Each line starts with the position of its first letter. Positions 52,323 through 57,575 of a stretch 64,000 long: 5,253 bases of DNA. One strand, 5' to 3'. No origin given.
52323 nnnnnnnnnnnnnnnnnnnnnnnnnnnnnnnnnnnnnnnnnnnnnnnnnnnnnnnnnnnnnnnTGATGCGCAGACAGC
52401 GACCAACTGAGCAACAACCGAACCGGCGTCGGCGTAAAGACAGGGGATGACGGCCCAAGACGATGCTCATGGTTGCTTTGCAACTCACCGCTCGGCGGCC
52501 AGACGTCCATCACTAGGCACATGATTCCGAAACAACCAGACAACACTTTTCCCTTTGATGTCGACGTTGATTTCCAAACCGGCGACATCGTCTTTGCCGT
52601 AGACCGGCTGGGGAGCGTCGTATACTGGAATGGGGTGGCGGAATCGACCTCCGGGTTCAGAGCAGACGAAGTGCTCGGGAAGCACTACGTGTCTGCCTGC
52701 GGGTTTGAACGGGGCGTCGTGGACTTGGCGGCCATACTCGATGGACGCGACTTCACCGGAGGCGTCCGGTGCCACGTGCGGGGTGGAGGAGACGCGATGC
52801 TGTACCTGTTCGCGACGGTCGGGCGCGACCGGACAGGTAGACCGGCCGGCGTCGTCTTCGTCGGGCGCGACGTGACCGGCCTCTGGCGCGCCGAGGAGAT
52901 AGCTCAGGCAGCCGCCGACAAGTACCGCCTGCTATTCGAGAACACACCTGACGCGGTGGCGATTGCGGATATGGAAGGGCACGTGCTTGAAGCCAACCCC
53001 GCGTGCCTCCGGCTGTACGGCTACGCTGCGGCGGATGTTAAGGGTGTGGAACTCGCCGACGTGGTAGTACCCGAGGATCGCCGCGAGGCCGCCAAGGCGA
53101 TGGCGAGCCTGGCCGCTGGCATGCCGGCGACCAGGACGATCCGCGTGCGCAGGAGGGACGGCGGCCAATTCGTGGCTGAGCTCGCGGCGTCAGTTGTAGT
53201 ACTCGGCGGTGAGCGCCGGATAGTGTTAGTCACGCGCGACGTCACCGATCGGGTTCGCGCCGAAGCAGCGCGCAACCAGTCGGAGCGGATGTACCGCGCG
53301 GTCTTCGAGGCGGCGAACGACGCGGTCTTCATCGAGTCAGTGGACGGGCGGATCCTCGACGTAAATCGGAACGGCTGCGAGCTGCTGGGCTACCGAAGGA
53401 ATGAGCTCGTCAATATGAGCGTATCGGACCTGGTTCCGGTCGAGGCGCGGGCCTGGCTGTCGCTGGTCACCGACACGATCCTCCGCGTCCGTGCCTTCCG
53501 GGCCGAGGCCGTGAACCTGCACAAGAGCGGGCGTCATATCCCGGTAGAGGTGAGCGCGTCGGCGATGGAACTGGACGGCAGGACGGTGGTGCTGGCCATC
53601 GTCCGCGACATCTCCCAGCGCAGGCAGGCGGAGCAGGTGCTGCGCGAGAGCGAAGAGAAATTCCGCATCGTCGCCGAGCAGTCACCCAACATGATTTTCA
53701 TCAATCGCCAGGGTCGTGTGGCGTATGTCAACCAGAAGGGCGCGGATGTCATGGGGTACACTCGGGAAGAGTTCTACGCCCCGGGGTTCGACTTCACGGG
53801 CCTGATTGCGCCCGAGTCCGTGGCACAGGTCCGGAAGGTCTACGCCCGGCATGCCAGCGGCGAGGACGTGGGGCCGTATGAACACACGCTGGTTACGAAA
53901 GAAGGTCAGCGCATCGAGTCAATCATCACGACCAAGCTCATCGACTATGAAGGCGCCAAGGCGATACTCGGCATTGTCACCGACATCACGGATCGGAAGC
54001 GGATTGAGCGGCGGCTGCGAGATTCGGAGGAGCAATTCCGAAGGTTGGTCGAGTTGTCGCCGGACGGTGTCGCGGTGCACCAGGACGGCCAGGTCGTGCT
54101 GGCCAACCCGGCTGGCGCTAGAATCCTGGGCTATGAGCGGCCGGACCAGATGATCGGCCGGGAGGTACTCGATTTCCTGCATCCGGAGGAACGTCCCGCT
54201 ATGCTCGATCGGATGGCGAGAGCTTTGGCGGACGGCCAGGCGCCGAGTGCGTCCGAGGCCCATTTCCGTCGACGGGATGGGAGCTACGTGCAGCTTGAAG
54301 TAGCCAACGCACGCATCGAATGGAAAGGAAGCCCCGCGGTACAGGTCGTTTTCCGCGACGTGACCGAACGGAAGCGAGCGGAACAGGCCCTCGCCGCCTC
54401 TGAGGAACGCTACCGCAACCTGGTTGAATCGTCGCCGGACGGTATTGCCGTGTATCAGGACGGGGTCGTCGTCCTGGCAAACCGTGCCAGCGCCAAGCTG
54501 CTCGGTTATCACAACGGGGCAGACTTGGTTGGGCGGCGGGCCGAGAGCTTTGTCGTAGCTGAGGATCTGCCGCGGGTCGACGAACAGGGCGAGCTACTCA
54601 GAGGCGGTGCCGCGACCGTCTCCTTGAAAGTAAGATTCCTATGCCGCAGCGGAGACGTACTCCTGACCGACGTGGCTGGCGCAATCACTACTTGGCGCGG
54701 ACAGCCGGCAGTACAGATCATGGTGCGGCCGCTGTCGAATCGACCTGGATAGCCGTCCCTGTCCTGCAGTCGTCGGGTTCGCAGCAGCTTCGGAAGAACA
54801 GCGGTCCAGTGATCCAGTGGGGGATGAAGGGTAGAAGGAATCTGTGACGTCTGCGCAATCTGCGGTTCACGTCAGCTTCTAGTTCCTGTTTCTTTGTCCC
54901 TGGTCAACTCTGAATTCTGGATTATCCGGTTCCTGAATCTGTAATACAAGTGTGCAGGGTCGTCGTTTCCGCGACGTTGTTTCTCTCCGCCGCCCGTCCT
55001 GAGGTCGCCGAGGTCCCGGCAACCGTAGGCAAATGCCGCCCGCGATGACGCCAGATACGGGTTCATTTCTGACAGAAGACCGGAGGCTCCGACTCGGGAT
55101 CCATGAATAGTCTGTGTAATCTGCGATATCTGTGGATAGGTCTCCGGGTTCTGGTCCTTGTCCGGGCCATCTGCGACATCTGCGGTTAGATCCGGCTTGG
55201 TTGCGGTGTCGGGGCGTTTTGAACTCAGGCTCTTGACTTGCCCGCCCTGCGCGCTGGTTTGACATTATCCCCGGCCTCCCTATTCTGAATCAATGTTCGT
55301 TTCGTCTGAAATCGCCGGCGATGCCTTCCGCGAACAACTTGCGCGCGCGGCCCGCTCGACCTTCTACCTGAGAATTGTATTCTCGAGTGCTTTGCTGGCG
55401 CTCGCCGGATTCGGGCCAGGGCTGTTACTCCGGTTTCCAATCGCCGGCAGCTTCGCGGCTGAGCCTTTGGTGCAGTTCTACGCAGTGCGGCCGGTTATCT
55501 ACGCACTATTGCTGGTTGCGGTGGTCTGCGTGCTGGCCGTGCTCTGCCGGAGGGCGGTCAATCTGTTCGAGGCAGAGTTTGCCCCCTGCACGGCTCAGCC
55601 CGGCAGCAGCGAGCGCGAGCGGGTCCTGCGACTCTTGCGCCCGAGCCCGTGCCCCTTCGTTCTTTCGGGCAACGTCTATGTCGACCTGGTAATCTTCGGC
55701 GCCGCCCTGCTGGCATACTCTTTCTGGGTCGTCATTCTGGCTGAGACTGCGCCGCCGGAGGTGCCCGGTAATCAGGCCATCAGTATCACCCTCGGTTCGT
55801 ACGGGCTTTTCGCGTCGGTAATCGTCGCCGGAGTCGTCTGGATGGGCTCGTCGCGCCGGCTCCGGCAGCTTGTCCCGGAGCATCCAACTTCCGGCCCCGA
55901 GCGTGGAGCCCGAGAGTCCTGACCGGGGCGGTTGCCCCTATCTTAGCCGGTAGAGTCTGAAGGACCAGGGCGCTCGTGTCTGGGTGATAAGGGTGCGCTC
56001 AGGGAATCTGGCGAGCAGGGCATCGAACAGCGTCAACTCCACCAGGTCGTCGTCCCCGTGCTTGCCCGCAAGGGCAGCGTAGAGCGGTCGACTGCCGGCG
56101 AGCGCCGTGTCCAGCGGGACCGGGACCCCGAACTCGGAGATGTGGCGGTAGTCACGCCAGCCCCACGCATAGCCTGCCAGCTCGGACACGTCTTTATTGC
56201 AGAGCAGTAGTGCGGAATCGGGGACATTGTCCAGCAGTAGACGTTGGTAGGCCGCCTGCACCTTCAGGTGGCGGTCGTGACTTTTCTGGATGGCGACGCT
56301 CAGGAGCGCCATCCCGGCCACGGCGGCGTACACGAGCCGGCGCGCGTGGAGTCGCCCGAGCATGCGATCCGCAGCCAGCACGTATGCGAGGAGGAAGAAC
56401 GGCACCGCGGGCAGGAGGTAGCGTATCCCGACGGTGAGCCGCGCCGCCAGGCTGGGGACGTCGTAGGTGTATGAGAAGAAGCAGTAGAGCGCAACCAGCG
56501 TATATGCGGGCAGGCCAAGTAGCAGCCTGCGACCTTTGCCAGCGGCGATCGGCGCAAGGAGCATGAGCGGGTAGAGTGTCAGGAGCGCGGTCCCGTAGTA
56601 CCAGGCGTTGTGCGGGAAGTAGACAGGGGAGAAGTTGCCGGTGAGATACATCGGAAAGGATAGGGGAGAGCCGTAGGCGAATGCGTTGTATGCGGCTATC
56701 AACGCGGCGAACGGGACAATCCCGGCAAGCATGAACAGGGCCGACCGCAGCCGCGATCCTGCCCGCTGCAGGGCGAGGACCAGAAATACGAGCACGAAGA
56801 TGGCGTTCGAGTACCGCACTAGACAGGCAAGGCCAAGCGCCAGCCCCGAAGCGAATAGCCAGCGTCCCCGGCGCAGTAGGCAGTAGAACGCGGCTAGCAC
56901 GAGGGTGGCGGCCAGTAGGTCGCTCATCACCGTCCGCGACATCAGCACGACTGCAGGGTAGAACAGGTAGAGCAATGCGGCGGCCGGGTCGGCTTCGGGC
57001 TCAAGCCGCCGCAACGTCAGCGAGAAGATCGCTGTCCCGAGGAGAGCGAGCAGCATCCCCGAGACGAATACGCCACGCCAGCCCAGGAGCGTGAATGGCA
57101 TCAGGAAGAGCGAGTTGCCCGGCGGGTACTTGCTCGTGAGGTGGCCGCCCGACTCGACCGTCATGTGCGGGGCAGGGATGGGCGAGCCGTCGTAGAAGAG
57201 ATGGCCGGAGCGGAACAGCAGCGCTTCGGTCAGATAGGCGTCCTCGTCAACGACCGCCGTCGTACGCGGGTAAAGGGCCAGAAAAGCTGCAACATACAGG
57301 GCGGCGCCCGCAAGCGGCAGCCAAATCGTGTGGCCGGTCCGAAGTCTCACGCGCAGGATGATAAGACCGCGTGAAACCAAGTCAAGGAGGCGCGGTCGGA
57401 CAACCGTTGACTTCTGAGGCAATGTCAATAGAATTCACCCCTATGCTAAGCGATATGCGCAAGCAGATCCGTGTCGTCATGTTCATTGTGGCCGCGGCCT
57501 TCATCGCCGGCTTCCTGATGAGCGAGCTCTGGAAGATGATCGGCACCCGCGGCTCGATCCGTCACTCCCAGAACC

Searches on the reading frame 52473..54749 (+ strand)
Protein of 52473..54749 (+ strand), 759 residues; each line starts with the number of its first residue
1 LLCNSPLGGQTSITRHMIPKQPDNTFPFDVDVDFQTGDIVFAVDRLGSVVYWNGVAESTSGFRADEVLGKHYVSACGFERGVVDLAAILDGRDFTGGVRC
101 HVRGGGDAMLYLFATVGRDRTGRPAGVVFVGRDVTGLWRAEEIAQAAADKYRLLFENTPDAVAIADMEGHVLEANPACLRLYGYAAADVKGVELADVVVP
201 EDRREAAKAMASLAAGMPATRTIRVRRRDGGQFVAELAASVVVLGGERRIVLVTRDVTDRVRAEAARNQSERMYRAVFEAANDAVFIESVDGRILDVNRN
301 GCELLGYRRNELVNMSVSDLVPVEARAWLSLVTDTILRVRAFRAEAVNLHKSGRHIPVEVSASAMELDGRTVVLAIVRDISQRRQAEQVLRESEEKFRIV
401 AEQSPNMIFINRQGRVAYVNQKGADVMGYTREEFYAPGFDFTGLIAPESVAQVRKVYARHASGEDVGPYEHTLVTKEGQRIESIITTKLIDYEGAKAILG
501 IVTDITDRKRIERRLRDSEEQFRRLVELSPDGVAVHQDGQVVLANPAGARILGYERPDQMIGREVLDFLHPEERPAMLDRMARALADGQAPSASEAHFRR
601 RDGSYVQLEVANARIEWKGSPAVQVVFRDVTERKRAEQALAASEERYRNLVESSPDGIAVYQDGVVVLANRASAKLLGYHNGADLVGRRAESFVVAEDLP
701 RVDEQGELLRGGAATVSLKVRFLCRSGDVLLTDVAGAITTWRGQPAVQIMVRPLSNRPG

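Call 19: search_protein_families(library=pfam, proteins=[window:52473-54749:+], max_evalue=0.001)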
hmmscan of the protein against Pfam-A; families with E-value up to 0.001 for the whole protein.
window:52473-54749:+ (759 aa): 9 families
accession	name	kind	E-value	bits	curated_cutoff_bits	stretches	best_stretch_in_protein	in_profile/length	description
PF00989.32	PAS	-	2.5e-72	240.5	22.6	5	520-630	1-113/113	PAS fold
PF13426.13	PAS_9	-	3.7e-68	226.7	27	4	282-382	1-103/103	PAS domain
PF08448.16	PAS_4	-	4.2e-61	204.4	23.1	5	155-262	1-110/110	PAS fold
PF13188.13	PAS_8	-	9.9e-53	174.8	21.8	5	520-577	1-56/65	PAS domain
PF08447.18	PAS_3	-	9.9e-44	148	25.6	5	542-609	2-69/89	PAS fold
PF24820.1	Diguanyl_cycl_sensor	-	3e-14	53.3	28.1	0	534-629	11-109/109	Diguanylate cyclase-like sensor domain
PF12860.13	PAS_7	-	3.4e-07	30.8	27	0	156-264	2-114/115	PAS fold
PF14598.12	PAS_11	-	8e-05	23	25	0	286-324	6-44/109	PAS domain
PF21043.3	Rv3651-like_C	-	0.00035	20.8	31.1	0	568-619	50-98/118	Rv3651-like, C-terminal domain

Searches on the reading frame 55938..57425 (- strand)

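Call 31: search_protein_families(library=pfam, proteins=[window:55938-57425:-], max_evalue=0.001)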
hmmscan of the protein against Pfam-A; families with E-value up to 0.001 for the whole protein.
window:55938-57425:- (495 aa): 2 families
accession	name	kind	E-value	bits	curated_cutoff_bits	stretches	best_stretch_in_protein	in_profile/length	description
PF13231.12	PMT_2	-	1.1e-06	29.4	26.1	1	115-242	21-153/160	Dolichyl-phosphate-mannose-protein mannosyltransferase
PF09594.16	GT87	-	7.6e-05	23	25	1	100-317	3-209/237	Glycosyltransferase family 87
